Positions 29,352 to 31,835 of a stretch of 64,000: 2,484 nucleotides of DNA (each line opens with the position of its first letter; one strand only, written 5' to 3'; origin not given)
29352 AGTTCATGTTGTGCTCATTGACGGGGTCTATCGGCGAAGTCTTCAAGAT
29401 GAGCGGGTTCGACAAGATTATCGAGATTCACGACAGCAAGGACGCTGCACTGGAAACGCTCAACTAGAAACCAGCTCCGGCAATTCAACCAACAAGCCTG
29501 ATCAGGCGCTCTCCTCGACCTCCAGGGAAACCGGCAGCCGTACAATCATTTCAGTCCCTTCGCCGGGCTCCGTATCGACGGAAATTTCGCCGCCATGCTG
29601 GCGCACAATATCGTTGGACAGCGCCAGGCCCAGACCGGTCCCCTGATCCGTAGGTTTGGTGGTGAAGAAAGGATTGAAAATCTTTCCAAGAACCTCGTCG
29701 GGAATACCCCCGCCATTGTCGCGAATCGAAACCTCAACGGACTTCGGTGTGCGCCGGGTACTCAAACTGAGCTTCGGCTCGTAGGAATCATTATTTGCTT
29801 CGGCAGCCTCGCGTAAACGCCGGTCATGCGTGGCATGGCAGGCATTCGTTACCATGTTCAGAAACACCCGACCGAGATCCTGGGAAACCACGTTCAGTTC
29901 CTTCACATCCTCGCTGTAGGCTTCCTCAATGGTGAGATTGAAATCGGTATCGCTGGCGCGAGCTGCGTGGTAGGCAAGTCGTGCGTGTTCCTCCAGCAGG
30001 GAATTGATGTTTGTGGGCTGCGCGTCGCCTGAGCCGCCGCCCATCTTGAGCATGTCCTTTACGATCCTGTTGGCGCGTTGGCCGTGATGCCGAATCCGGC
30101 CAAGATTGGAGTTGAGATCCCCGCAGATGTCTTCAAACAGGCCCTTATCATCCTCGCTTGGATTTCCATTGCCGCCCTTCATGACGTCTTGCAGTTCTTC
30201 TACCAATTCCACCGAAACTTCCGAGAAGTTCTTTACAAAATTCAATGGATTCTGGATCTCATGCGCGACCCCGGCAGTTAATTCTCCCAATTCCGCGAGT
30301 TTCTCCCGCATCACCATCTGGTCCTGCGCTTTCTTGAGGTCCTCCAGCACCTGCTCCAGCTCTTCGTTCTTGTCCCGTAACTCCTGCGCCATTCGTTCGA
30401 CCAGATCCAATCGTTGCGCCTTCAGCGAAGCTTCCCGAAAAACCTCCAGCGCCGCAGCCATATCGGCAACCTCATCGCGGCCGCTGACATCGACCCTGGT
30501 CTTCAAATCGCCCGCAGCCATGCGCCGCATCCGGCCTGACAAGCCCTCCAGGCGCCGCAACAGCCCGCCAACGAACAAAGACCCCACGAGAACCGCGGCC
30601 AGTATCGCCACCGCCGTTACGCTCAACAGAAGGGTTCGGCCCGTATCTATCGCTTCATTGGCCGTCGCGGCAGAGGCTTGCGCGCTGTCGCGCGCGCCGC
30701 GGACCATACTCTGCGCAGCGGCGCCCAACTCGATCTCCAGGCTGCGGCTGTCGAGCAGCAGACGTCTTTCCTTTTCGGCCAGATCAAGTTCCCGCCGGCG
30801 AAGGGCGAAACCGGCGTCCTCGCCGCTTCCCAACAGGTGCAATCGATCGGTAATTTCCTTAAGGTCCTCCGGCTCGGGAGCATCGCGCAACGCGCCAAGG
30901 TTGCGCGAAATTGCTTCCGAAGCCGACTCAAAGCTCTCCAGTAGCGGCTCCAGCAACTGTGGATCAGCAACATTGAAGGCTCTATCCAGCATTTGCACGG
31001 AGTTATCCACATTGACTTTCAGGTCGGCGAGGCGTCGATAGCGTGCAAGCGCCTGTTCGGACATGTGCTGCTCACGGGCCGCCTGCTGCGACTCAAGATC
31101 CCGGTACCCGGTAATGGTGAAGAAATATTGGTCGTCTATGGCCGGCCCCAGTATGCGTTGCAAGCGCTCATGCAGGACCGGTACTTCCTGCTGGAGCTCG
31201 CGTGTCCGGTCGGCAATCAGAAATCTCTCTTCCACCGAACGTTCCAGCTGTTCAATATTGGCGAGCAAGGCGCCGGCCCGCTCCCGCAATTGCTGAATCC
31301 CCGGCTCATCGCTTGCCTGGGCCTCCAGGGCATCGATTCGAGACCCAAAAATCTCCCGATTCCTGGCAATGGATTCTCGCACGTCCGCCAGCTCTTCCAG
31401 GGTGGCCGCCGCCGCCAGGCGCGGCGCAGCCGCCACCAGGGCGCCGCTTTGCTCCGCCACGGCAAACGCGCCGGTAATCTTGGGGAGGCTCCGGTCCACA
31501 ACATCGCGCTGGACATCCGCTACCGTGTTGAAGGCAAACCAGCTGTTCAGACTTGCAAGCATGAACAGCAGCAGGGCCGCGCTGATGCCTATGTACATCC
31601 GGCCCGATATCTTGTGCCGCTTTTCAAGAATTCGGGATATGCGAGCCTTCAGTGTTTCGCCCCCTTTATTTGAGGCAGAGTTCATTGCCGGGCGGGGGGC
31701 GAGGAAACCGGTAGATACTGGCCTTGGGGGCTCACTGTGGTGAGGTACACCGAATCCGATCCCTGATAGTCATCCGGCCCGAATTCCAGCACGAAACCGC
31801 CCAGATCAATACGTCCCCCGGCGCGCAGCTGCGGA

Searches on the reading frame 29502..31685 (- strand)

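Call 74: search_protein_families(library=pfam, proteins=[window:29502-31685:-], max_evalue=0.00001)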
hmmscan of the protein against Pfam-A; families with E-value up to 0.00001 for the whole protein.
window:29502-31685:- (727 aa): 4 families
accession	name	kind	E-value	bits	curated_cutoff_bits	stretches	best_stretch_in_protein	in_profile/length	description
PF02518.31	HATPase_c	-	7.7e-24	84.7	26.4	1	601-719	3-109/111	Histidine kinase-, DNA gyrase B-, and HSP90-like ATPase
PF00672.30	HAMP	-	9.7e-11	42.3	25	1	372-418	3-49/53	HAMP domain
PF21689.3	TorS_sensor_domain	-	3.8e-08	33.6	27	1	67-283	1-225/275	Sensor protein TorS, sensor domain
PF00512.31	HisKA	-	1.5e-06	28.6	26.9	0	466-547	2-59/66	His Kinase A (phospho-acceptor) domain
